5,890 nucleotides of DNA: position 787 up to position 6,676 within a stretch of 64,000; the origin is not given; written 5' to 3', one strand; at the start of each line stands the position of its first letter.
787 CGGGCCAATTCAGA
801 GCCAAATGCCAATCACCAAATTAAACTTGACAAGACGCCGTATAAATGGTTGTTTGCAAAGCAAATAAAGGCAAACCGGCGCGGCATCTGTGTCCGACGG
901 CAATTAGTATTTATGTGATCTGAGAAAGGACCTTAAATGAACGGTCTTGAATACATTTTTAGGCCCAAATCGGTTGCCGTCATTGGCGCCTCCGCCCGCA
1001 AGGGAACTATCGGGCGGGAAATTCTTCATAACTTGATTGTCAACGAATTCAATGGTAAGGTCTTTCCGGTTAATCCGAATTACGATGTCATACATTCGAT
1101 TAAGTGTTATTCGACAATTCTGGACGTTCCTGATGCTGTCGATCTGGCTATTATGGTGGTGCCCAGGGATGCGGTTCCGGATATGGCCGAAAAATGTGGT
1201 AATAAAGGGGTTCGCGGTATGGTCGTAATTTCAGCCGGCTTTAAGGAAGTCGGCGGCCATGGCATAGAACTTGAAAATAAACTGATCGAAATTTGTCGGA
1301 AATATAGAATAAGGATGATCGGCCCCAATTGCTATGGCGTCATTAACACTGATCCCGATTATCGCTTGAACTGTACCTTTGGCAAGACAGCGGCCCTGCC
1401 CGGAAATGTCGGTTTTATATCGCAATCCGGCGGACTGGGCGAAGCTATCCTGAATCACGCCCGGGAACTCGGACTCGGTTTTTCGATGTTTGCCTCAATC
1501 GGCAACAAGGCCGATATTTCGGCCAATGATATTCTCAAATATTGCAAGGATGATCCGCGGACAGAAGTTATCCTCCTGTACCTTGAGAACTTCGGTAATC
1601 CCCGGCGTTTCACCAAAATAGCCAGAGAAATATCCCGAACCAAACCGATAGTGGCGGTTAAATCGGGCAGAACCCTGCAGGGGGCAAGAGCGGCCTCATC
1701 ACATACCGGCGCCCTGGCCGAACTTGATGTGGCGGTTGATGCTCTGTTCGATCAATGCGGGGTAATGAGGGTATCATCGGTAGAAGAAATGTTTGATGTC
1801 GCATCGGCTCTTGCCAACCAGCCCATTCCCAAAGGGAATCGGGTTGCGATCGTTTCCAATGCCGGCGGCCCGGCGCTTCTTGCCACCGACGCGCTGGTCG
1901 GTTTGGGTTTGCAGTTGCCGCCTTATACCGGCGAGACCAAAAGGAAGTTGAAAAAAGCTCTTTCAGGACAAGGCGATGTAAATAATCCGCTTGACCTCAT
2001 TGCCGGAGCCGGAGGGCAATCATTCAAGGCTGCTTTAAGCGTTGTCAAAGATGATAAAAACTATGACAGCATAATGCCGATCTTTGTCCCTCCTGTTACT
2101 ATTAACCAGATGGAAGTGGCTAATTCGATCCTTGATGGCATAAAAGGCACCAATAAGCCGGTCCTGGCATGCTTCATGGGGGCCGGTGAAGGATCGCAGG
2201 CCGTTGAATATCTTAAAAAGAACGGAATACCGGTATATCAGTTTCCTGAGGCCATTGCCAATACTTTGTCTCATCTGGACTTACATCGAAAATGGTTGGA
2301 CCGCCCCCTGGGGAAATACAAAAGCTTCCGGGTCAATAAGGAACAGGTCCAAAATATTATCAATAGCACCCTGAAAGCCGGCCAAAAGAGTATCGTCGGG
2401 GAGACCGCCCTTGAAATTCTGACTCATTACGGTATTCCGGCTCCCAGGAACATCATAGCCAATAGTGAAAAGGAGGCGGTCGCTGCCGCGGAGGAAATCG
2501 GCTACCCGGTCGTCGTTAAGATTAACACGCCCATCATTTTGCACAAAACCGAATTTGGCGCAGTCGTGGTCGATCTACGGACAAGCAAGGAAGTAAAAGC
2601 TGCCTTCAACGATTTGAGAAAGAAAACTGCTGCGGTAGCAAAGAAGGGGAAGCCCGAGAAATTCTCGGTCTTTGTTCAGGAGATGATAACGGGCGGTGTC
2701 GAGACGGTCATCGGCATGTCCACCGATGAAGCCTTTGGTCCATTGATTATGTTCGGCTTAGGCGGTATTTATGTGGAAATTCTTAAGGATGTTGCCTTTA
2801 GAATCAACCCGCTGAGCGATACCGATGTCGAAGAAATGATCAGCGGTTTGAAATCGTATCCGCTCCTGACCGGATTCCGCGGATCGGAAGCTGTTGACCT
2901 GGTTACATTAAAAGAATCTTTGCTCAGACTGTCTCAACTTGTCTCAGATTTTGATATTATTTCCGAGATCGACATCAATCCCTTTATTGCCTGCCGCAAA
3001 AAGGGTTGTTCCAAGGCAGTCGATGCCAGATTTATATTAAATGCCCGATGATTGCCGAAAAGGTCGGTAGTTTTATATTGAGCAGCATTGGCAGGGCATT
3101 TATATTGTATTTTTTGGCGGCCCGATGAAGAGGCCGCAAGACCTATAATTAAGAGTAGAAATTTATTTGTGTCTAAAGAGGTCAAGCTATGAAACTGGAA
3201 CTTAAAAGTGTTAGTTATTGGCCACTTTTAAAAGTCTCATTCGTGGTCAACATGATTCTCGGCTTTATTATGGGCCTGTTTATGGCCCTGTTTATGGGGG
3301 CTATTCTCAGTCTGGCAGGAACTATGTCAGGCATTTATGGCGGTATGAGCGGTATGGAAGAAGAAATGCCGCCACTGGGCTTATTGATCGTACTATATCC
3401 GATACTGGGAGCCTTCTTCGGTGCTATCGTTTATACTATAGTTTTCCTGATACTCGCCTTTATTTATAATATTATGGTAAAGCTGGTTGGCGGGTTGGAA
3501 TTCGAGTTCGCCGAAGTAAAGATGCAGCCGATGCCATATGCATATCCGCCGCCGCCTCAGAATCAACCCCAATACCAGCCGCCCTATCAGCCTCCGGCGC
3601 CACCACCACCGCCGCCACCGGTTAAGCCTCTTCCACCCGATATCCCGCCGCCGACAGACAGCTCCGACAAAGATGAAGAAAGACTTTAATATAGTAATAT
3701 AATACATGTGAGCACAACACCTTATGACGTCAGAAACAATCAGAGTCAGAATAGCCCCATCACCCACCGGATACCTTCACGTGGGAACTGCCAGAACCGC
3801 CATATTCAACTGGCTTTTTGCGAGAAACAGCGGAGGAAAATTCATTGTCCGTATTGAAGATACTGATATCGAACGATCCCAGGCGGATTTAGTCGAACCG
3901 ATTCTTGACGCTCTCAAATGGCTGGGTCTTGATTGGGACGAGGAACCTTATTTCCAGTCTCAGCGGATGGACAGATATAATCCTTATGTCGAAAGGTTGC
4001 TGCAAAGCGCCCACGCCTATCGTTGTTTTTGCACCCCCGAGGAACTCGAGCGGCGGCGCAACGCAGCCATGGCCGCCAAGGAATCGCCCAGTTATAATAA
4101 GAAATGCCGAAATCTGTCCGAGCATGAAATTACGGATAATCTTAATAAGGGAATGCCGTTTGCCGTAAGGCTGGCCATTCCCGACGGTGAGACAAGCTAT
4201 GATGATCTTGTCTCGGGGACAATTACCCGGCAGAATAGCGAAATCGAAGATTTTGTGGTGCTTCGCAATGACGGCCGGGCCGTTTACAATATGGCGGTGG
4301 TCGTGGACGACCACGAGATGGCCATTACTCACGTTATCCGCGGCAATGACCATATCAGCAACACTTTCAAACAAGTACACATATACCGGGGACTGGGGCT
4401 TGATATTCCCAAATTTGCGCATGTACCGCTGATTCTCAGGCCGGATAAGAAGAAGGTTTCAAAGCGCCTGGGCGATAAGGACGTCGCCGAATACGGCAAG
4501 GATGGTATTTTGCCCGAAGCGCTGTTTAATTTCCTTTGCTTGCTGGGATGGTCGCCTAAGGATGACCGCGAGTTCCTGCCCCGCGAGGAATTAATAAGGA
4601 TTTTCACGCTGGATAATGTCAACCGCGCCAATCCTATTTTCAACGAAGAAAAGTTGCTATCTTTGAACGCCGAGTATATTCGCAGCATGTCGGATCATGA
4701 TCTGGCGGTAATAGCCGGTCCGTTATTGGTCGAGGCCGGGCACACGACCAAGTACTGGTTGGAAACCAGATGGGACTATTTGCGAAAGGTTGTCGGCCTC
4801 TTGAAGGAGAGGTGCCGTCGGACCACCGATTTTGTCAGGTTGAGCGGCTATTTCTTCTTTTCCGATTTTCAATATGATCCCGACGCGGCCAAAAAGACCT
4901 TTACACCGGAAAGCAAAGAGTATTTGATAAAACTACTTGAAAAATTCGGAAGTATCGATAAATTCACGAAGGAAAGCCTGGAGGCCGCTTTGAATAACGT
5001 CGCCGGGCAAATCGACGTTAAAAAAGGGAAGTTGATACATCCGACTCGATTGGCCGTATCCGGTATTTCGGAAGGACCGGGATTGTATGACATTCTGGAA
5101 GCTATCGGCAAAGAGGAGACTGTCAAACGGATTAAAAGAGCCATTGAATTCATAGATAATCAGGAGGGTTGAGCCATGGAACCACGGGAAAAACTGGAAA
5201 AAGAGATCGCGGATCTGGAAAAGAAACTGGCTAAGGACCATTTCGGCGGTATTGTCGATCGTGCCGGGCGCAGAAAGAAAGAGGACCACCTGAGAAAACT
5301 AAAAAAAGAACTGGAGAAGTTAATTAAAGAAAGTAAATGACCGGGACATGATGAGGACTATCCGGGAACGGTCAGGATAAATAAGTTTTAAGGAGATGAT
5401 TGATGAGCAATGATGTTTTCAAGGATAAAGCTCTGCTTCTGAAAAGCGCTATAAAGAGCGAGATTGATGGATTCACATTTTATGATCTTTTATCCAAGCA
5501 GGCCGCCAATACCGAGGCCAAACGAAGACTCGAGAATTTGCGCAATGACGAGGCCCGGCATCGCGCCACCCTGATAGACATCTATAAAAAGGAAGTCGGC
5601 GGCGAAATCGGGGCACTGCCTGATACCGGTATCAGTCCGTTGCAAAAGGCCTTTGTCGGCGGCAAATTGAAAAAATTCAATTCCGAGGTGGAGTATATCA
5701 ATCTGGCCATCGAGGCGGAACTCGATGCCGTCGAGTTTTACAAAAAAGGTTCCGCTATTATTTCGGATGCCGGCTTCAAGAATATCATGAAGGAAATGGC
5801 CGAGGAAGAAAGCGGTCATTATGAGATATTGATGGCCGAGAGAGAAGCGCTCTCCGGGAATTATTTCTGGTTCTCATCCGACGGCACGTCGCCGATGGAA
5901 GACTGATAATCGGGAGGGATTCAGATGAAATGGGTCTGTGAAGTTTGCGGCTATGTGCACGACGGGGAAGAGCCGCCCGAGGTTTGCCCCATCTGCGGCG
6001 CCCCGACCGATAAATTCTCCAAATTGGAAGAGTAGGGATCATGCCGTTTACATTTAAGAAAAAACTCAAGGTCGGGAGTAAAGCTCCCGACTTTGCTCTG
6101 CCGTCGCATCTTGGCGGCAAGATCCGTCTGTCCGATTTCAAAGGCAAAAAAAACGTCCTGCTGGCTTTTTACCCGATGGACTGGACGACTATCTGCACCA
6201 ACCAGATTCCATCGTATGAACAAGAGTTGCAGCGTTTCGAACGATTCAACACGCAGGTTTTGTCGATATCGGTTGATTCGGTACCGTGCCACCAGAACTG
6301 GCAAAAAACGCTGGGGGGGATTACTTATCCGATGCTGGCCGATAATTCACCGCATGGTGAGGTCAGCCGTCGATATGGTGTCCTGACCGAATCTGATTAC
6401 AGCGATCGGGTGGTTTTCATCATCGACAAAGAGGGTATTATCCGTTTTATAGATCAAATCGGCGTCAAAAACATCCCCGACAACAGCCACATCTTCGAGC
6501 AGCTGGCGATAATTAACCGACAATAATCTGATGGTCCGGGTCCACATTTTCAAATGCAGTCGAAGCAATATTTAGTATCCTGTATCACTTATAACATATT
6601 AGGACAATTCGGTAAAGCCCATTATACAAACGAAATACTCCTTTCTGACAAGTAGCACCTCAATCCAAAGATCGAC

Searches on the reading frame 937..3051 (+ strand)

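Call 53: search_protein_families(library=pfam, proteins=[window:937-3051:+], max_evalue=0.001)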
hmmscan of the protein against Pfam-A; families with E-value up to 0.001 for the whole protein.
window:937-3051:+ (704 aa): 5 families
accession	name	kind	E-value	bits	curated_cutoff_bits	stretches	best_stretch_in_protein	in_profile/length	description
PF13549.11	ATP-grasp_5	-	5.7e-70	235.6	27.6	1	479-701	3-221/221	ATP-grasp domain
PF13607.11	Succ_CoA_lig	-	4.9e-56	188.7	27.4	1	155-292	1-138/138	Succinyl-CoA ligase like flavodoxin domain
PF13380.12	CoA_binding_2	-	1e-23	84.4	22.8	1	11-137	1-115/116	CoA binding domain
PF02629.25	CoA_binding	-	1.7e-13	51.6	22.3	1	9-101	2-97/97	CoA binding domain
PF19045.5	Ligase_CoA_2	-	2.4e-09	37.9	23.7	1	303-437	1-140/162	Ligase-CoA domain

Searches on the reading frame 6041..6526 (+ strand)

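Call 53: search_protein_families(library=pfam, proteins=[window:6041-6526:+], max_evalue=0.001)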
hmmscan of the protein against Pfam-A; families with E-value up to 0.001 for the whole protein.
window:6041-6526:+ (161 aa): 2 families
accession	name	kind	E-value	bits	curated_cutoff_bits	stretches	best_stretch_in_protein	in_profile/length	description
PF00578.27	AhpC-TSA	-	3.7e-37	127.5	26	1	11-136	1-123/124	AhpC/TSA family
PF08534.16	Redoxin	-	3.9e-19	69.3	26.6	1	10-142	1-136/148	Redoxin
